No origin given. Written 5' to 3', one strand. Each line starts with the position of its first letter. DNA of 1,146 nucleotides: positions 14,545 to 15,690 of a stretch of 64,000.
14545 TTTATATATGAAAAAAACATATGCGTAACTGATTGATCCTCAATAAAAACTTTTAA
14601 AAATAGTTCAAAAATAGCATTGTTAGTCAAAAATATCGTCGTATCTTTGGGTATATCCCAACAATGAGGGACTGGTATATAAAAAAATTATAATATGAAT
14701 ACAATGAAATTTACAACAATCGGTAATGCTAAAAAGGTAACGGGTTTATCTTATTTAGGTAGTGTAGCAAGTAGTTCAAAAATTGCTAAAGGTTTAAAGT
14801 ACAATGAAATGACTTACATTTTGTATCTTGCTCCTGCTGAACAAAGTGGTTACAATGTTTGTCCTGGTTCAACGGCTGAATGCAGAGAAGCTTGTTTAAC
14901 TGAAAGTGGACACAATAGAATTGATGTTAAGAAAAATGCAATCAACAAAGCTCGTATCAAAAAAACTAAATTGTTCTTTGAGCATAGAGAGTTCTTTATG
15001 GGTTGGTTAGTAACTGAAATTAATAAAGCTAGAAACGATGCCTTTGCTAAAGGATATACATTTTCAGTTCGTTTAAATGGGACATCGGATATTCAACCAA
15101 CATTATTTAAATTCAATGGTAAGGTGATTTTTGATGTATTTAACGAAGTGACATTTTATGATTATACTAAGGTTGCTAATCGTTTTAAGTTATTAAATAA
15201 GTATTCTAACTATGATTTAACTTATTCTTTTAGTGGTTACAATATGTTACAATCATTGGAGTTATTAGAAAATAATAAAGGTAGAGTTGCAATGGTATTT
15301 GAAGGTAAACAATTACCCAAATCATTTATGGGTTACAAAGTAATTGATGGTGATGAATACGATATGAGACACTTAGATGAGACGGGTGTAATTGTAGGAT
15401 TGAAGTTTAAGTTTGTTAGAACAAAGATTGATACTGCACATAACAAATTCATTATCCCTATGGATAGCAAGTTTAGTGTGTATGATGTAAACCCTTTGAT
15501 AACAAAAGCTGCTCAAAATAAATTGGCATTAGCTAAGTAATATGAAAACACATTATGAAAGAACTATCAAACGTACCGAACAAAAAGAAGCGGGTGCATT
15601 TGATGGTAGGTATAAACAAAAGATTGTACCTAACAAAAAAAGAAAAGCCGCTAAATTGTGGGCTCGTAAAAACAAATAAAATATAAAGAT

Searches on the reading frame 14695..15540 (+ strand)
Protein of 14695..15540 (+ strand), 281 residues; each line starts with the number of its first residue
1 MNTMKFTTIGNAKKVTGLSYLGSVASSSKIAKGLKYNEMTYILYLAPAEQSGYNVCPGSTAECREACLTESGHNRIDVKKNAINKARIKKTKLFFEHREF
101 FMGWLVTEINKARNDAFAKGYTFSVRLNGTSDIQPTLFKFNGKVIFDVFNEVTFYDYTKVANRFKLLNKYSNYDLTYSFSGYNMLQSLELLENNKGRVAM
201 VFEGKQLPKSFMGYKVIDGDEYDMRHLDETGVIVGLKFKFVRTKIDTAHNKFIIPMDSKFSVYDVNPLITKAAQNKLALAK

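Call 9: search_protein_families(library=phrogs, proteins=[window:14695-15540:+], max_evalue=0.001)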
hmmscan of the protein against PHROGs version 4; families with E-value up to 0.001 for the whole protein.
window:14695-15540:+ (281 aa): 2 families
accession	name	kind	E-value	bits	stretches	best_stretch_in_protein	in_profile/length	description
phrog_1617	-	unknown function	1.7e-56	192.3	1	21-253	42-269/273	-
phrog_1392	-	unknown function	0.00099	19.5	0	52-212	77-236/296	-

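Call 10: search_dna_similar(query=window:14695-15540:+, collection=phages, mode=protein, max_rows=25)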
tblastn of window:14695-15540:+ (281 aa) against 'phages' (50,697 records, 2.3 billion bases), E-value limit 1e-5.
Records with a match: 268; places in all: 269; records where one place covers at least 80% of the query: 11.
Best place of each record, by identity: <60% 268.
By first word of the organism name: Mycobacterium 238; Pelagibacter 11; Roseobacter 3; Xanthomonas 2; uncultured 2; Stenotrophomonas 2; Mesorhizobium 2; Puniceispirillum 2; Caulobacter 2; Caudoviricetes 1; and 3 more.
By host as written in the record: Mycobacterium smegmatis mc2 155 189; Mycobacterium smegmatis mc#155 30; Mycobacterium smegmatis mc2155 9; - 6; Candidatus Pelagibacter sp H2P3alpha 4; Candidatus Pelagibacter sp. HTCC1062 3; Candidatus Pelagibacter sp. HTCC7211 3; Mesorhizobium loti R7ANS 2; and 19 more.
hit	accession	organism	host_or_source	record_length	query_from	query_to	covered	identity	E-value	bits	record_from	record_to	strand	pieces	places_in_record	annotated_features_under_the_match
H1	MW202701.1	Caudoviricetes sp.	Manatee Spring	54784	21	261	86%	39.2%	7e-31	127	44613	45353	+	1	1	hypothetical protein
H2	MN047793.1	Xanthomonas phage Xoo-sp13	Xanthomonas oryzae pv. oryzae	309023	14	264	89%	37.3%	2e-28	119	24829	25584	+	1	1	hypothetical protein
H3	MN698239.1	Pelagibacter phage HTVC023P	Candidatus Pelagibacter sp. HTCC1062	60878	26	253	81%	40.6%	9e-33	132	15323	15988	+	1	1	hypothetical protein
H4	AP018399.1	Xanthomonas phage XacN1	Xanthomonas citri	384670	23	261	85%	38.1%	2e-28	119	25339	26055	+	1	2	hypothetical protein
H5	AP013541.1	uncultured phage_MedDCM-OCT-S42-C7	metagenomic fosmid library constructed ...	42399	21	254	83%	38.8%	5e-33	133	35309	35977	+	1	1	Phage protein Gp37/Gp68-like protein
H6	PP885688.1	Tunturiibacter phage Tunturi_5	Tunturiibacter psychrotolerans X4BP1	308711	26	254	81%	39.7%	7e-29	121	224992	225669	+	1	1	minor head protein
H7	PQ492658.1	Limnohabitans phage DC31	Limnohabitans sp. DCL3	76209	21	236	77%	40.9%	5e-29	121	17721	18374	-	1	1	hypothetical protein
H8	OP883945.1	Stenotrophomonas phage CM1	Stenotrophomonas maltophilia SRM01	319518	9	231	79%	37.7%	9e-29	120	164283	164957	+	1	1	record has no annotation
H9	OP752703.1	Stenotrophomonas phage RAS14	Stenotrophomonas maltophilia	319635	9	231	79%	37.7%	9e-29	120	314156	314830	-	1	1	hypothetical protein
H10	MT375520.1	Pelagibacter phage Bylgja EXVC010P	Candidatus Pelagibacter sp H2P3alpha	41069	21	236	77%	38.4%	1e-26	114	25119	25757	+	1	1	hypothetical protein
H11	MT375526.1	Pelagibacter phage Himinglaeva EXVC011P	Candidatus Pelagibacter sp H2P3alpha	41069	21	236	77%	38.4%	1e-26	114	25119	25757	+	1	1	hypothetical protein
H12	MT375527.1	Pelagibacter phage Hroenn EXVC015P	Candidatus Pelagibacter sp H2P3alpha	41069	21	236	77%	38.4%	1e-26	114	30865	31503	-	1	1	hypothetical protein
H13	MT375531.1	Pelagibacter phage Unn EXVC019P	Candidatus Pelagibacter sp H2P3alpha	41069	21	236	77%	38.4%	1e-26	114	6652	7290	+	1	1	hypothetical protein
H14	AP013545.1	uncultured phage MedDCM-OCT-S46-C10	metagenomic fosmid library constructed ...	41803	21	236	77%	38.4%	2e-26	114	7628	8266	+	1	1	Phage protein Gp37/Gp68-like protein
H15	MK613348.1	Roseobacter phage CRP-6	Rhodobacteraceae bacterium FZCC0042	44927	12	239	81%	36.3%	4e-22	101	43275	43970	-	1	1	hypothetical protein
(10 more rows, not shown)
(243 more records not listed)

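Call 22: search_protein_families(library=pfam, proteins=[window:14695-15540:+], max_evalue=0.01)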
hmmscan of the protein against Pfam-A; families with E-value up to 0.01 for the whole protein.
window:14695-15540:+ (281 aa): 1 family
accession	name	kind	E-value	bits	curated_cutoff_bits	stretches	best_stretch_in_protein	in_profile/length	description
PF17338.8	GP88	-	1.3e-34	120.5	24.4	1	25-239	21-218/230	Gene product 88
